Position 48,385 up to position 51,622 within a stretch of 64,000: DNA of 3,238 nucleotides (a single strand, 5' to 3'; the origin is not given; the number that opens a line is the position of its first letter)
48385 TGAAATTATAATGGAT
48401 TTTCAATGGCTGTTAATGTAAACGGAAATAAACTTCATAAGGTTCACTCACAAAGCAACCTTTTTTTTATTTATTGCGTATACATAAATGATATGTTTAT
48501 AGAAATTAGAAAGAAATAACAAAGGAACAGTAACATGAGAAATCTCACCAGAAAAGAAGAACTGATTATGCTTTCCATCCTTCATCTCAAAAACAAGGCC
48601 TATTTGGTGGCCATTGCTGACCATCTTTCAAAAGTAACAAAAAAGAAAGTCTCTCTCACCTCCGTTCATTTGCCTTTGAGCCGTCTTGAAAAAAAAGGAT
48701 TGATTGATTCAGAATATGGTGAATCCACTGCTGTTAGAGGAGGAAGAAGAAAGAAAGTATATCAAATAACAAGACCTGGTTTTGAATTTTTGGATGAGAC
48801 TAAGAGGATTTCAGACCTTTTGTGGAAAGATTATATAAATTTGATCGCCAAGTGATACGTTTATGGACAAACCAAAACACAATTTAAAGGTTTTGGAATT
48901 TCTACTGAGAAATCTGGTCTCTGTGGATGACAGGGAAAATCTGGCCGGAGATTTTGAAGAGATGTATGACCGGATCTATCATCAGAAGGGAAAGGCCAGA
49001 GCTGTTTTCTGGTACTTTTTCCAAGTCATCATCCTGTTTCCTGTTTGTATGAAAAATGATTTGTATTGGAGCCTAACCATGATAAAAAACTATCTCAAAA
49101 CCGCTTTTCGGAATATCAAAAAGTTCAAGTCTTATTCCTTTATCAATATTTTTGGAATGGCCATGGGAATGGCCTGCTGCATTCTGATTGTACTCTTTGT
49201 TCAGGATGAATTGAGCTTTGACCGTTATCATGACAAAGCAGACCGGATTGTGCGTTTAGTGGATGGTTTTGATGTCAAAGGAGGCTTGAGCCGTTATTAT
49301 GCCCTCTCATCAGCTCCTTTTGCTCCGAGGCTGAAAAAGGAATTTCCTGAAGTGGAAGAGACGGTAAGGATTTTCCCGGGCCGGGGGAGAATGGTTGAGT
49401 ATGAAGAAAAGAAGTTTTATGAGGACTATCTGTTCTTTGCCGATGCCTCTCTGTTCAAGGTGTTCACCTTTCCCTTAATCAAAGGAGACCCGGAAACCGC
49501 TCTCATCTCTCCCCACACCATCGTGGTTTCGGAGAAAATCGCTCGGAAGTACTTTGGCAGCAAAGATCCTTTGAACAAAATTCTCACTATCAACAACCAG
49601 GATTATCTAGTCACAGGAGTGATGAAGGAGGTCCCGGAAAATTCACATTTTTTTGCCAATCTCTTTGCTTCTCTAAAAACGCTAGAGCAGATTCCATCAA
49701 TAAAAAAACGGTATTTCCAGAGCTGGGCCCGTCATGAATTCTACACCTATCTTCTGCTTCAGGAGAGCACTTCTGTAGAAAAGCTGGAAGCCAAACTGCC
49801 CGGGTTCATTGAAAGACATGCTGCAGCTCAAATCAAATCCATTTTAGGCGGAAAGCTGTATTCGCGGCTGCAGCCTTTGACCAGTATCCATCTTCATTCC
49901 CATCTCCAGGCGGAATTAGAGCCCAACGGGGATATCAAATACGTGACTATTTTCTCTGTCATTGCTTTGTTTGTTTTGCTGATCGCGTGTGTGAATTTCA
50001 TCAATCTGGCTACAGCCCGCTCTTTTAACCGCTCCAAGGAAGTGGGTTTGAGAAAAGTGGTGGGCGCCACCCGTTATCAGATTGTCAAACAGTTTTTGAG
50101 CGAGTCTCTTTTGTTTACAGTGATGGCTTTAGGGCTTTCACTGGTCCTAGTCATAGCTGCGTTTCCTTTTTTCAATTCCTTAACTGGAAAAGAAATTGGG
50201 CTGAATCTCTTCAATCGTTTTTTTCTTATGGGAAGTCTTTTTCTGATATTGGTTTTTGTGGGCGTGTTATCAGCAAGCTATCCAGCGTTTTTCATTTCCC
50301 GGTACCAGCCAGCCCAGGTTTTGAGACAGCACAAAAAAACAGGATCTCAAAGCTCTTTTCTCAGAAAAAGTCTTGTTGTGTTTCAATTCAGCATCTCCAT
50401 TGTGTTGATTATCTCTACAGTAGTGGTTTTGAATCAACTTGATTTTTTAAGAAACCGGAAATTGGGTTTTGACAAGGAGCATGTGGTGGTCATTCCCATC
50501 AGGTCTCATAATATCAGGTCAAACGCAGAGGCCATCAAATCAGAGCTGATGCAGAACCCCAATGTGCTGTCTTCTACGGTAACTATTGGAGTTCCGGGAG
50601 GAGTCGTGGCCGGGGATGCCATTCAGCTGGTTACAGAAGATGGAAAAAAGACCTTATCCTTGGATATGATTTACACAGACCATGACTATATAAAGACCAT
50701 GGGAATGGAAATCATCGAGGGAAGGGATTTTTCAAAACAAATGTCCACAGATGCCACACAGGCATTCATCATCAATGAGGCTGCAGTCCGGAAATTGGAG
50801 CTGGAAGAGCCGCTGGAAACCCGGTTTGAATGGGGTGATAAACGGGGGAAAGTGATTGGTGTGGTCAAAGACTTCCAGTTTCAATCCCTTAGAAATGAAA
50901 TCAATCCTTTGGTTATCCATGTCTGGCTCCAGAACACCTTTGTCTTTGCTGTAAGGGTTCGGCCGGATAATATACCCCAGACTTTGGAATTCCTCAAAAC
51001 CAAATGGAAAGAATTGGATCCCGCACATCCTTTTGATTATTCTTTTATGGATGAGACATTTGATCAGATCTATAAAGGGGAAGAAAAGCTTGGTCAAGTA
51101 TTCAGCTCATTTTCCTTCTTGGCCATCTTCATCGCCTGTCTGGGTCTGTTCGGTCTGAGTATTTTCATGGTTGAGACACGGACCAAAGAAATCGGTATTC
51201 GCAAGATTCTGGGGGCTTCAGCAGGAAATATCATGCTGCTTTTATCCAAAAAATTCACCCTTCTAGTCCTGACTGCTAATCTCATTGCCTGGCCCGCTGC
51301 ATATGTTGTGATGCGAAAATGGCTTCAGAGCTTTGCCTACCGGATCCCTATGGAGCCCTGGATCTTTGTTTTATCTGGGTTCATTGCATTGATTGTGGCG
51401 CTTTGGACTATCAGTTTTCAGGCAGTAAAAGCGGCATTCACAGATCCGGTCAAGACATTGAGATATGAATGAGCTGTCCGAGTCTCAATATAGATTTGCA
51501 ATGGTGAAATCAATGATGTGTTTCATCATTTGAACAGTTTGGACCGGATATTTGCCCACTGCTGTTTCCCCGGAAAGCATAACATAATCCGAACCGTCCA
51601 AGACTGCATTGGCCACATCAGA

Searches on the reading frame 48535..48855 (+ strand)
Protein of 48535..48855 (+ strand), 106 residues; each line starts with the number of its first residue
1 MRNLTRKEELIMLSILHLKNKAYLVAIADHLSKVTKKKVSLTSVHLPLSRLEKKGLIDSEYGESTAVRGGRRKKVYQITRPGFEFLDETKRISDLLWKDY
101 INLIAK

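Call 58: search_protein_families(library=pfam, proteins=[window:48535-48855:+], max_evalue=1)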
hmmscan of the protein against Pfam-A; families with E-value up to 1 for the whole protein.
window:48535-48855:+ (106 aa): 9 families
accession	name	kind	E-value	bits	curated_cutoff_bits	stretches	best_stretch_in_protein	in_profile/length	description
PF03551.20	PadR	-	8.2e-08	32.6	27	1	13-87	2-74/75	Transcriptional regulator PadR-like family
PF10711.15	DUF2513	-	0.0058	17.4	29.6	1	11-100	10-90/100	Hypothetical protein (DUF2513)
PF03965.22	Penicillinase_R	-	0.0096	16.7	22.6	1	5-60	2-54/115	Penicillinase repressor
PF01726.22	LexA_DNA_bind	-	0.029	14.6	23.7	1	40-64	39-63/65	LexA DNA binding domain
PF14947.12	HTH_45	-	0.032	14.7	25.5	1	48-95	40-75/77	Winged helix-turn-helix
PF13814.12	Replic_Relax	-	0.047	14.2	25.3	1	42-87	27-71/191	Replication-relaxation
PF09079.17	Cdc6_C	-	0.097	13.1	25.1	1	1-75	3-84/96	CDC6, C terminal winged helix domain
PF09669.15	Phage_pRha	-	0.13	13.3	29.9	1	54-86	41-66/91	Phage regulatory protein Rha (Phage_pRha)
PF00392.27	GntR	-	0.19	11.9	27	1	36-67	33-64/64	Bacterial regulatory proteins, gntR family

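Call 76: search_protein_families(library=ncbifam, proteins=[window:48535-48855:+], max_evalue=1e-10)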
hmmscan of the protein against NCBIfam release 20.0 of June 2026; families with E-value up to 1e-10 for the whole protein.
window:48535-48855:+ (106 aa): 0 families

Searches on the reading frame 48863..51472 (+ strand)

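Call 76: search_protein_families(library=ncbifam, proteins=[window:48863-51472:+], max_evalue=1e-10)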
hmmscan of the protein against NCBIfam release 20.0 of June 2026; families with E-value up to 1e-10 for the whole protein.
window:48863-51472:+ (869 aa): 2 families
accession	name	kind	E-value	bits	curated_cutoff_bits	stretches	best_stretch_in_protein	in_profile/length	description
TIGR03434.1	ADOP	subfamily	4.6e-90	302.8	622.3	1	79-869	6-803/803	ADOP family duplicated permease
NF038008.1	ABC_perm_DarB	equivalog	8e-47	159.7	700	1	83-851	3-768/777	darobactin export ABC transporter permease subunit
